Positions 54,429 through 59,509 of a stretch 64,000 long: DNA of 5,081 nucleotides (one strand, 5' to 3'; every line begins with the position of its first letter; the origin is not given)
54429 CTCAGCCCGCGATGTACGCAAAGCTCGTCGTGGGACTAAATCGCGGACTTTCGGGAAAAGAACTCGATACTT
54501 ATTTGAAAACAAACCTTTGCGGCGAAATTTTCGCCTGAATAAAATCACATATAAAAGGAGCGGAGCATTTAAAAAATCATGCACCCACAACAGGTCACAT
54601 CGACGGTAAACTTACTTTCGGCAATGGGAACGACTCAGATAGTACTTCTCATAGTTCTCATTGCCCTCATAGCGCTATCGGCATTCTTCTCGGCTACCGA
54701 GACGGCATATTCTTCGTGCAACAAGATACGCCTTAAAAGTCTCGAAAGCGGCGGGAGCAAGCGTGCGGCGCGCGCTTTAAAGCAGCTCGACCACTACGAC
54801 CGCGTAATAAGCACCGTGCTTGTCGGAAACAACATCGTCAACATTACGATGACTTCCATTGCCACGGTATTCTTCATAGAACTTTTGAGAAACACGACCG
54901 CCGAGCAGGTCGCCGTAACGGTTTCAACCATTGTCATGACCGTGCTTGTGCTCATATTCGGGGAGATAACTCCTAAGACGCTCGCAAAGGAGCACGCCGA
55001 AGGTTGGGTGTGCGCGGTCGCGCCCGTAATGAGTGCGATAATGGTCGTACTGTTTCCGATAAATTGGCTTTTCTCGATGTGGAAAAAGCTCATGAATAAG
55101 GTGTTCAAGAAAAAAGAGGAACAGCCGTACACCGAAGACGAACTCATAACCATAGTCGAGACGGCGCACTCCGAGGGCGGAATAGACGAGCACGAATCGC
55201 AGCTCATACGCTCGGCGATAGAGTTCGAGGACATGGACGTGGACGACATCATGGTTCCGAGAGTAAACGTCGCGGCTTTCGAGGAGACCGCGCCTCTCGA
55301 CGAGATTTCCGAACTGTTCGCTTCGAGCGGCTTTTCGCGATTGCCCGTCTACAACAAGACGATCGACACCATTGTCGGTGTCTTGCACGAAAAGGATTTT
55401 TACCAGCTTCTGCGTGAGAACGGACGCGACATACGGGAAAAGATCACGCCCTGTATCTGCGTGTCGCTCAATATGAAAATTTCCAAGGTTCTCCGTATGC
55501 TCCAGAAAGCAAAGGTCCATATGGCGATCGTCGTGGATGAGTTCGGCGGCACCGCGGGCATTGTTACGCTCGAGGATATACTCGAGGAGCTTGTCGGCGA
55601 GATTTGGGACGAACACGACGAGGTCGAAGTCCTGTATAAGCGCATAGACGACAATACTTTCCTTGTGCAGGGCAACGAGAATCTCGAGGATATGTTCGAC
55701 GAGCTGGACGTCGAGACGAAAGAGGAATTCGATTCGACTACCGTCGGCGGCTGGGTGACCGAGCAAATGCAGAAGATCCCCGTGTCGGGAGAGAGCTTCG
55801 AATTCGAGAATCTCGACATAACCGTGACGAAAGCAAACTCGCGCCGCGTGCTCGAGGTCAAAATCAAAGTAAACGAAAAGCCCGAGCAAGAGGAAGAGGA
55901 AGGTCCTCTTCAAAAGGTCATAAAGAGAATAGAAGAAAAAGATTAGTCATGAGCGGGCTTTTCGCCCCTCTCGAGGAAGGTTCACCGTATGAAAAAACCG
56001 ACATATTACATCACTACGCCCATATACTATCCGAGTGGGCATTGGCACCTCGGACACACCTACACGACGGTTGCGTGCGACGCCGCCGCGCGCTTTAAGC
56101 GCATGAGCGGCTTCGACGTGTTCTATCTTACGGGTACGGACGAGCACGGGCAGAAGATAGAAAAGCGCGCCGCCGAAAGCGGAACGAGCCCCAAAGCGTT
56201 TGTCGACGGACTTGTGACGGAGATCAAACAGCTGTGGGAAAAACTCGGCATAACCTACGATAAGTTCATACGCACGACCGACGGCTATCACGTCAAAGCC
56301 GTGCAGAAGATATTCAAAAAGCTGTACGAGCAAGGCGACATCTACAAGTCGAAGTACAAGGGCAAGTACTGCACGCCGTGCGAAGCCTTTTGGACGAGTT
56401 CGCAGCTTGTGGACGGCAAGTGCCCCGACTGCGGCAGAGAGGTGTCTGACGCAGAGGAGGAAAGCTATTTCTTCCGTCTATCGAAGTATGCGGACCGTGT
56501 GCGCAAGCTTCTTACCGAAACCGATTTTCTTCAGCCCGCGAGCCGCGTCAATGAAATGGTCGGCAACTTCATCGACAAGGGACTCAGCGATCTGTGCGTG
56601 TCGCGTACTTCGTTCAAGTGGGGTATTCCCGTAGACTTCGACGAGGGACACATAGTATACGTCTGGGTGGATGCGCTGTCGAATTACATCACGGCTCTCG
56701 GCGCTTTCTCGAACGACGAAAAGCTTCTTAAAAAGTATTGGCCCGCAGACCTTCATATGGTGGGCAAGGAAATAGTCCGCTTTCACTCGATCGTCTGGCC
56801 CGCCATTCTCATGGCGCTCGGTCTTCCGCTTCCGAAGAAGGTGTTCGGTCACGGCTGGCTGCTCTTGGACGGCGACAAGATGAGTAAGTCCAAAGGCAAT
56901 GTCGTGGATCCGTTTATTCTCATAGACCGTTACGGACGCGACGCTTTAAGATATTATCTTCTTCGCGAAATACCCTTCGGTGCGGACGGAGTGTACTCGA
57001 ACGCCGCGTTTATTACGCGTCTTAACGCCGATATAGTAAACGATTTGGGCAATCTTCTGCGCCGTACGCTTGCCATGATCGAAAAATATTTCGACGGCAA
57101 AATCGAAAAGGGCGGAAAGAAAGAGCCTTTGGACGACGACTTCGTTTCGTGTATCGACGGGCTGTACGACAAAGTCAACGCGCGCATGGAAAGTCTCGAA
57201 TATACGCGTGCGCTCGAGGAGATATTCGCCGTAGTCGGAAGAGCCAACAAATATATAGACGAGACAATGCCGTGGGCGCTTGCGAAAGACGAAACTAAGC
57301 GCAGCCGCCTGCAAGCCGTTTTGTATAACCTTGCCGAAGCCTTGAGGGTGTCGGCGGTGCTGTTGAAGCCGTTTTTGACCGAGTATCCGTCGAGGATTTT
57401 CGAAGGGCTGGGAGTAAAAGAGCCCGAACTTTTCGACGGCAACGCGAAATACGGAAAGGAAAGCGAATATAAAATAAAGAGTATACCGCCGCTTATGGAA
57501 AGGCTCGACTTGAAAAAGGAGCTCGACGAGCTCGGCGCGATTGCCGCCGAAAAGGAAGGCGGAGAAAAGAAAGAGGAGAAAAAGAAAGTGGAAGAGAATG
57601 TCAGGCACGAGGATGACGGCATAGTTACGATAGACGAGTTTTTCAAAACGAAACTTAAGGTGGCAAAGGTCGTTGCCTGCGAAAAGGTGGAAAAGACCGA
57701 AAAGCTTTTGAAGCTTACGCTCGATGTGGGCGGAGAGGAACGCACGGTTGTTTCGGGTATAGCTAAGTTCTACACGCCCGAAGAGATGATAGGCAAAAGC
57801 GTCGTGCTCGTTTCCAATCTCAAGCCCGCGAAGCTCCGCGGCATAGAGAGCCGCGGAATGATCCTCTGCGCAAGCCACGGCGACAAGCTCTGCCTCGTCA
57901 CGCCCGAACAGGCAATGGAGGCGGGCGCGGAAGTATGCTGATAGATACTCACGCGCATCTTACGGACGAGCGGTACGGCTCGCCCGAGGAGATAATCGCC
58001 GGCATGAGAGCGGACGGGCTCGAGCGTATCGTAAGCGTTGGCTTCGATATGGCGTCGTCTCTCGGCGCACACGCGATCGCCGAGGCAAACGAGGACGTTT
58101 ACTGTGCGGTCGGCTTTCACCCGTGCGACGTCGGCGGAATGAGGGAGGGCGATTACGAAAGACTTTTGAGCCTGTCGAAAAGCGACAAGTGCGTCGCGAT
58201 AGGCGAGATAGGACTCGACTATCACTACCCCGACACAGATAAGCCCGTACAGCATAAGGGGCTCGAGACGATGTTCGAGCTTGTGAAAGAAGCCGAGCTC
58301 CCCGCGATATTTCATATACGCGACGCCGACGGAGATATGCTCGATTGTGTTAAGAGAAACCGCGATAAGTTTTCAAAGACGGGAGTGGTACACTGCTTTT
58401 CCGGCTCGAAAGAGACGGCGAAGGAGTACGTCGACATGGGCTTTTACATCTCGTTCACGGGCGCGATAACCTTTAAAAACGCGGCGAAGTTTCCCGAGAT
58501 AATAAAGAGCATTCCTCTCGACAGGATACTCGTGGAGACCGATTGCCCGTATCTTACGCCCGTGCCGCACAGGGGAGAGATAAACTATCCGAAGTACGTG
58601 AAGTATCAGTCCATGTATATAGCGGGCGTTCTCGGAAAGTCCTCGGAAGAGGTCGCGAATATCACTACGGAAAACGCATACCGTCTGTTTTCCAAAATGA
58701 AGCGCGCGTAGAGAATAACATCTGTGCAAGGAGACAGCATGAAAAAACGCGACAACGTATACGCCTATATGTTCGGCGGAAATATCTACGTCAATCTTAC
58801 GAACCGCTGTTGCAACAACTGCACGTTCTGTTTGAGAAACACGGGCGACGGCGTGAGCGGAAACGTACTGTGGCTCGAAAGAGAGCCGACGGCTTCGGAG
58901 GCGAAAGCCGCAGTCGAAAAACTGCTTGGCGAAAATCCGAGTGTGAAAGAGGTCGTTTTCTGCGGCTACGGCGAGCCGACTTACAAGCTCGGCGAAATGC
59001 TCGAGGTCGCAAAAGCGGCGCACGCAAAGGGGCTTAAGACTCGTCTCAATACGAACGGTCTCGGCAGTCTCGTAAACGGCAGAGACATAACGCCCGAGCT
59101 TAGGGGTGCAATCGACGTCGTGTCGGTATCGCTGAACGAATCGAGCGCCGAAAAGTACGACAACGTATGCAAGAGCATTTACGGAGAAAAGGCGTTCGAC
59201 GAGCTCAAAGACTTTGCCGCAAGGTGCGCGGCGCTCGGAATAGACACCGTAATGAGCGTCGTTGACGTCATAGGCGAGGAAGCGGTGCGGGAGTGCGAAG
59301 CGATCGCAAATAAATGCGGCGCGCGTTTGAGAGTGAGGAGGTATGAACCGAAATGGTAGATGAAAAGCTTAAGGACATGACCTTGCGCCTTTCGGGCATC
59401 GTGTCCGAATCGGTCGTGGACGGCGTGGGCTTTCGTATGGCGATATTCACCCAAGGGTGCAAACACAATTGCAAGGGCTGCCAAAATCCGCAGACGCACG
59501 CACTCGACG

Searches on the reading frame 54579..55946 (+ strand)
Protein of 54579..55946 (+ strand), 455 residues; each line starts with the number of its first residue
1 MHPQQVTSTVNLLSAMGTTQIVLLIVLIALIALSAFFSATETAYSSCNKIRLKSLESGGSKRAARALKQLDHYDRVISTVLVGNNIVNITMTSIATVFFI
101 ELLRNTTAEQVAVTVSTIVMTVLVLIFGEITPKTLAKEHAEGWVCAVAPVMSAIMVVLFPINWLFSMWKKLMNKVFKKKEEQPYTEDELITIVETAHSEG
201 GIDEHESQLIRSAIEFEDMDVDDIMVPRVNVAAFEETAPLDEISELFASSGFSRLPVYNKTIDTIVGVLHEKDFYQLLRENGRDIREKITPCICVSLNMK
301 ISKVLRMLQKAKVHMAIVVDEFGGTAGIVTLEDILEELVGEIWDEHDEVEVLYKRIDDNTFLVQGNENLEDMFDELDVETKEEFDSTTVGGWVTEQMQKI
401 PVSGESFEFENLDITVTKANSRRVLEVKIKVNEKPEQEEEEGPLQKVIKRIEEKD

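Call 52: search_protein_families(library=pfam, proteins=[window:54579-55946:+], max_evalue=0.0001)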
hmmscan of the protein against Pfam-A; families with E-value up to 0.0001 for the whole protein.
window:54579-55946:+ (455 aa): 3 families
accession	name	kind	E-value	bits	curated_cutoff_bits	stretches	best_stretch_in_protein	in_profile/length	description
PF01595.25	CNNM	-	4.3e-53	180.1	28.4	1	25-206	1-181/181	Cyclin M transmembrane N-terminal domain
PF03471.22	CorC_HlyC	-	1.6e-18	66.9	27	1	355-432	2-80/81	Transporter associated domain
PF00571.33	CBS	-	9.8e-18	64.7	24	2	289-339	6-56/57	CBS domain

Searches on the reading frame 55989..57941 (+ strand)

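Call 52: search_protein_families(library=pfam, proteins=[window:55989-57941:+], max_evalue=0.0001)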
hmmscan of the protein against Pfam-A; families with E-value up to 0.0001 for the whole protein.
window:55989-57941:+ (650 aa): 5 families
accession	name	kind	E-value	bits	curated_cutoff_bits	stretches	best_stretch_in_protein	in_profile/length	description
PF09334.17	tRNA-synt_1g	-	3.4e-112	375.5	20.1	2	156-361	180-391/391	tRNA synthetases class I (M)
PF00133.28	tRNA-synt_1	-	1.3e-31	110.3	22.7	2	2-215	21-243/414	tRNA synthetases class I (I, L, M and V)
PF01588.26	tRNA_bind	-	2e-30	105.2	27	1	556-647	1-95/96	Putative tRNA binding domain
PF01406.26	tRNA-synt_1e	-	4.8e-14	52.9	27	1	17-123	21-126/301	tRNA synthetases class I (C) catalytic domain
PF19303.5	Anticodon_3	-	5.2e-07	30.1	23.5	1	374-479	3-106/152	Anticodon binding domain of methionyl tRNA ligase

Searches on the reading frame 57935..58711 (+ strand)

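Call 85: search_protein_families(library=pfam, proteins=[window:57935-58711:+], max_evalue=0.001)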
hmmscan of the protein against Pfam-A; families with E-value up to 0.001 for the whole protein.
window:57935-58711:+ (258 aa): 2 families
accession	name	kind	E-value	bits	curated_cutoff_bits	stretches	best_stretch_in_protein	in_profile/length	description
PF01026.27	TatD_DNase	-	1.2e-78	264.5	27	1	3-253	1-253/253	TatD related DNase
PF04909.20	Amidohydro_2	-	0.00018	21.8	26.4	0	182-252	225-287/289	Amidohydrolase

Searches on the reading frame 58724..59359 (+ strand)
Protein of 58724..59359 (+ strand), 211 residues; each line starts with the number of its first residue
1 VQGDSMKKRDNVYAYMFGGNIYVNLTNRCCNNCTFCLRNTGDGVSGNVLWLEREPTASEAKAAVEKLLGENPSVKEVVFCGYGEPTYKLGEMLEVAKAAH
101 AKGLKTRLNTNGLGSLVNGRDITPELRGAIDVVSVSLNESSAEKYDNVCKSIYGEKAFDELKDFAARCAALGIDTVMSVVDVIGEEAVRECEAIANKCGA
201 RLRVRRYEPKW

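Call 85: search_protein_families(library=pfam, proteins=[window:58724-59359:+], max_evalue=0.001)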
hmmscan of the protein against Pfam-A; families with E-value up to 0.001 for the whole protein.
window:58724-59359:+ (211 aa): 1 family
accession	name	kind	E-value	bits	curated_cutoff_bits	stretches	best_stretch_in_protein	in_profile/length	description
PF04055.27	Radical_SAM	-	3.4e-16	60.3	29.5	1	23-195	1-163/166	Radical SAM superfamily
